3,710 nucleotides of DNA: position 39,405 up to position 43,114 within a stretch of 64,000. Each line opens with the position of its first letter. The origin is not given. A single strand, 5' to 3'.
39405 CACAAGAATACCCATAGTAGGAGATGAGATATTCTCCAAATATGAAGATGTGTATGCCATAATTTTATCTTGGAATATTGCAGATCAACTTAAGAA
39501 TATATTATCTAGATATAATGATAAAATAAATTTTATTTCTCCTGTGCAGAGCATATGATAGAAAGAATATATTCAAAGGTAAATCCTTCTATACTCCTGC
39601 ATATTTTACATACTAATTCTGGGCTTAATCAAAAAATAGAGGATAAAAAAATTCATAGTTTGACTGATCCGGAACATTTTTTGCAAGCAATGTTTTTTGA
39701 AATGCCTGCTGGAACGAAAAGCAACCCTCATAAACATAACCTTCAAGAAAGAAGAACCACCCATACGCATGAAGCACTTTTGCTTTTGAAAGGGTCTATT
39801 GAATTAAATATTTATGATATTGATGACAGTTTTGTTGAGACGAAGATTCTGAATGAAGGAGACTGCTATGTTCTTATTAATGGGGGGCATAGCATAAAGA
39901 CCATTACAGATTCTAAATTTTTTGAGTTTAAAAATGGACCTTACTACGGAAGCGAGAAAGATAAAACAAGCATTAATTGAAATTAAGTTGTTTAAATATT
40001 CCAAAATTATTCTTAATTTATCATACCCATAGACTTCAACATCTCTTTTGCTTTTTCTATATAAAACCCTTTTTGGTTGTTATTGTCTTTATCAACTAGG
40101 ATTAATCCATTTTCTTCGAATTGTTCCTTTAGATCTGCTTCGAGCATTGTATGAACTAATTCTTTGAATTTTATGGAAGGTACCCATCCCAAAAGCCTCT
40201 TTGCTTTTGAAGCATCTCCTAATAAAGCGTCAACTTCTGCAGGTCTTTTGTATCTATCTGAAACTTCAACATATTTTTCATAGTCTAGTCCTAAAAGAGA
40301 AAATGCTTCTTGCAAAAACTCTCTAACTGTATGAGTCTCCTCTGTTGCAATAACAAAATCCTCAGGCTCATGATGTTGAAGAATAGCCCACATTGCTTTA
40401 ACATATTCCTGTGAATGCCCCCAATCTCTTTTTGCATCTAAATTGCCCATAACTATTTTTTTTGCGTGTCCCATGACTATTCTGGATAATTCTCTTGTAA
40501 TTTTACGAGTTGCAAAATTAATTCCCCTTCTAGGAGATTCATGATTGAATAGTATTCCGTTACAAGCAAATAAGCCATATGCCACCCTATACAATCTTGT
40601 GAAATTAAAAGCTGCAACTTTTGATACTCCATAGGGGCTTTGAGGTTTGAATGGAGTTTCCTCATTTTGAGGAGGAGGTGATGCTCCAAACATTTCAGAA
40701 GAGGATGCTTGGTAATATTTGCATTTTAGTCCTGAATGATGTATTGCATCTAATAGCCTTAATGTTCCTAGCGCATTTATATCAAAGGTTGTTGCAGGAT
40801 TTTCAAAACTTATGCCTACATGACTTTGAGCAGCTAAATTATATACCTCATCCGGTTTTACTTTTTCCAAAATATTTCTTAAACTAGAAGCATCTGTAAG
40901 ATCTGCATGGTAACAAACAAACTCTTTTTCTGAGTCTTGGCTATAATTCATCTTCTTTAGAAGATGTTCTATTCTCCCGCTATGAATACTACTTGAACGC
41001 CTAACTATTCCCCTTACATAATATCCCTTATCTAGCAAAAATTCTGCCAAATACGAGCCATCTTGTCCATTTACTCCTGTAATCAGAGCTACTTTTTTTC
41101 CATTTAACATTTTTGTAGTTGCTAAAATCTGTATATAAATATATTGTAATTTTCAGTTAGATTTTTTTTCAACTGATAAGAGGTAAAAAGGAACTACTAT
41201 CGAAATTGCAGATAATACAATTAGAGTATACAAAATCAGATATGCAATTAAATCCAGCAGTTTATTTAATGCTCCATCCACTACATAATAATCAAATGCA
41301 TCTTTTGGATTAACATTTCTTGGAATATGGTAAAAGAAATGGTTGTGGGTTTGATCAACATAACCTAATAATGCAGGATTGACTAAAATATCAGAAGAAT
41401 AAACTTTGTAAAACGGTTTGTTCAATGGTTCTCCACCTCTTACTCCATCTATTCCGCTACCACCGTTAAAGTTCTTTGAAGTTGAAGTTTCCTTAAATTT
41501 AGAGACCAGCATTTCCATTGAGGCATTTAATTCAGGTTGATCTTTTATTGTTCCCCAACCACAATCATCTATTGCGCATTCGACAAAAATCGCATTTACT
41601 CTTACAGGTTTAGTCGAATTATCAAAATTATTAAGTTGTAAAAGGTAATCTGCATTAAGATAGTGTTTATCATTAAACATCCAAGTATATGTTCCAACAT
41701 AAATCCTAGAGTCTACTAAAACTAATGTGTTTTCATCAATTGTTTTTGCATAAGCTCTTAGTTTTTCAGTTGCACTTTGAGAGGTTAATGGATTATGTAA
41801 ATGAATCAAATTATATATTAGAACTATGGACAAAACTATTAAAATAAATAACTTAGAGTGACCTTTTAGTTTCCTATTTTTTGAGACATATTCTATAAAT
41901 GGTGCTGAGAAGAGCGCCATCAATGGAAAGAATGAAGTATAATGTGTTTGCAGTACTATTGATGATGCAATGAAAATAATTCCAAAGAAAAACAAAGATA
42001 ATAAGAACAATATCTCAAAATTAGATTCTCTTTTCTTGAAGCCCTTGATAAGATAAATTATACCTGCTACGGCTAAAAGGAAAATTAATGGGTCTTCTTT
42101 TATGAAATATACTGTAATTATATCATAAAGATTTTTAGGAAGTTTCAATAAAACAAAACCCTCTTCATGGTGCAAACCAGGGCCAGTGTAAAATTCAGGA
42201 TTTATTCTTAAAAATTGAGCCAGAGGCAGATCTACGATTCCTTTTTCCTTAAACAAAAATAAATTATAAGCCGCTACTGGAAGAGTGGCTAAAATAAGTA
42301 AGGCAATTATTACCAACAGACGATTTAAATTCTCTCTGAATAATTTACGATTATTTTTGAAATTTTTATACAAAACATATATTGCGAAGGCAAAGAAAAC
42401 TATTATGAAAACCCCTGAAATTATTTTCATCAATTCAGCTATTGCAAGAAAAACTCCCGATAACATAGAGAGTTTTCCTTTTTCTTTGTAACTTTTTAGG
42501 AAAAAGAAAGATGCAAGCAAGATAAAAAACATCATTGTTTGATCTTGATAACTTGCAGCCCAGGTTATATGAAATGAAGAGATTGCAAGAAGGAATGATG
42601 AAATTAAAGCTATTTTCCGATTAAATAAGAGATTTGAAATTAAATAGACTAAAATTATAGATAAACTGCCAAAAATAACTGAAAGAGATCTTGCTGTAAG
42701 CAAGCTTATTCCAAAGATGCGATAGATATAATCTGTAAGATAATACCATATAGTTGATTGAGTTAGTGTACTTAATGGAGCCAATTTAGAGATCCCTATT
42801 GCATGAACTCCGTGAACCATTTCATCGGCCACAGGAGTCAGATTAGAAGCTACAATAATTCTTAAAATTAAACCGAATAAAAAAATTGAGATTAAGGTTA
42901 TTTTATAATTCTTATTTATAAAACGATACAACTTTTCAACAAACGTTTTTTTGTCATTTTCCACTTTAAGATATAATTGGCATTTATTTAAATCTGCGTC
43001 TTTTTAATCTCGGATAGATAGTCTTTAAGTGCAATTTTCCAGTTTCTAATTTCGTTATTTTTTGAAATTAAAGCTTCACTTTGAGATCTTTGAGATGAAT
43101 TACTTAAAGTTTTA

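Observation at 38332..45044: Two paralogous zinc-ribbon NDP-hexose C-methyltransferase-family genes in an archaeal glycan locus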

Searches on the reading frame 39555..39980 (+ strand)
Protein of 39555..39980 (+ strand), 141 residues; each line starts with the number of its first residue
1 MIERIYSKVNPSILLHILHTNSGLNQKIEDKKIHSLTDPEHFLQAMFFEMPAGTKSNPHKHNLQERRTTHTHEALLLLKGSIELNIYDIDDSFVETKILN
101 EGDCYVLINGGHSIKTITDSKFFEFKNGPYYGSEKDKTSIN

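Call 10: search_protein_families(library=pfam, proteins=[window:39555-39980:+], max_evalue=0.001)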
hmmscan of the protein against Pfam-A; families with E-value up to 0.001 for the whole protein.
window:39555-39980:+ (141 aa): 0 families

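Call 13: search_protein_families(library=ncbifam, proteins=[window:39555-39980:+], max_evalue=0.001)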
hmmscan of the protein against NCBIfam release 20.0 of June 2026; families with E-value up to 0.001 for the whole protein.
window:39555-39980:+ (141 aa): 1 family
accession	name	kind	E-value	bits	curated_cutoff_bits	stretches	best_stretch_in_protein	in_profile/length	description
TIGR04366.1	cupin_WbuC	subfamily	1.6e-09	37.7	42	1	37-135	28-124/132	WbuC family cupin fold metalloprotein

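Call 28: search_solved_structures(query=window:39555-39980:+, max_evalue=1)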
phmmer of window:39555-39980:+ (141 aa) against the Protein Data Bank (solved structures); distinct sequences matched with E-value up to 1: 0.

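Call 72: predict_structure(protein=window:39555-39980:+)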
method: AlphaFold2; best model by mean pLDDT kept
length: 141 residues; sequences in the alignment: 1
mean_pLDDT: 33.9   pTM: 0.25
mean pLDDT of the five models: 33.9, 31.2, 29.6, 28.4, 26.5
residues with pLDDT >= 90: 0; 70-90: 0; 50-70: 1; < 50: 140
segments of 3 or more residues with pLDDT < 50: 1-75, 77-141
pLDDT, mean of each block of 10 residues (from residue 1): 23 28 27 33 39 40 39 41 39 40 40 26 30 29 25
secondary structure, 60 per line:
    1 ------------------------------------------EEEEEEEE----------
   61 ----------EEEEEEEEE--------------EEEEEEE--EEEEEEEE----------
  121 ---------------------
elements in order: E43-50 E71-79 E94-100 E103-110

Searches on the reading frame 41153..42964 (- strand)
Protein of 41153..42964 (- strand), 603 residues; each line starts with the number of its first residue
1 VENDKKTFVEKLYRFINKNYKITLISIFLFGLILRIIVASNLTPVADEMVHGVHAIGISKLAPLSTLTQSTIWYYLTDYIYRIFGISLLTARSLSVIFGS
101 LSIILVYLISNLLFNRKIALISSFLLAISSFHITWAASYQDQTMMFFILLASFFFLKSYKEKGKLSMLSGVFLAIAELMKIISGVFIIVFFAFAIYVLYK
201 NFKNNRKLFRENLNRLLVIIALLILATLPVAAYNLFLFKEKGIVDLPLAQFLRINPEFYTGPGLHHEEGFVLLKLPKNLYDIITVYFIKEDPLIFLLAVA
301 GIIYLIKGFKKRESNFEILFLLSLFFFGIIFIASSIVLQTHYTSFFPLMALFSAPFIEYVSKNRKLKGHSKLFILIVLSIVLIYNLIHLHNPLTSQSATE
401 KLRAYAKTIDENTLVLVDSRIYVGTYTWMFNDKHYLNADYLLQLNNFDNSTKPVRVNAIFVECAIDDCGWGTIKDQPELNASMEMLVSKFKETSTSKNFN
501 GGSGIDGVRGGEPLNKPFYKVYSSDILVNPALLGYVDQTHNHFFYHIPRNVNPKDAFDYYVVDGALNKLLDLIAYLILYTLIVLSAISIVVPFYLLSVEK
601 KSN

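Call 10: search_protein_families(library=pfam, proteins=[window:41153-42964:-], max_evalue=0.001)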
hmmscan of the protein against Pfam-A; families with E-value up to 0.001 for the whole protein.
window:41153-42964:- (603 aa): 2 families
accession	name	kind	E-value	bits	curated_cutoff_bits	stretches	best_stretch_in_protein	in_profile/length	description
PF13231.12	PMT_2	-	3e-13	50.7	26.1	1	74-226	7-155/160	Dolichyl-phosphate-mannose-protein mannosyltransferase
PF02366.24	PMT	-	5.8e-09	36.3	22.7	1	81-236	75-236/245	Dolichyl-phosphate-mannose-protein mannosyltransferase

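Call 43: search_protein_families(library=ncbifam, proteins=[window:41153-42964:-], max_evalue=0.001)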
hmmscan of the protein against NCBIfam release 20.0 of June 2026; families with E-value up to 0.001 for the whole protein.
window:41153-42964:- (603 aa): 2 families
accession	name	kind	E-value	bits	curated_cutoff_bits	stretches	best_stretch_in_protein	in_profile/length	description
TIGR03663.1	TIGR03663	subfamily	6.1e-12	45.3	126.25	1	23-408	3-398/435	flippase activity-associated protein Agl23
NF047440.1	LA3751_2_3_fam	subfamily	5.6e-06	25.4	200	1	72-237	84-243/460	LA_3751/LA_3752 family putative glycosyltransferase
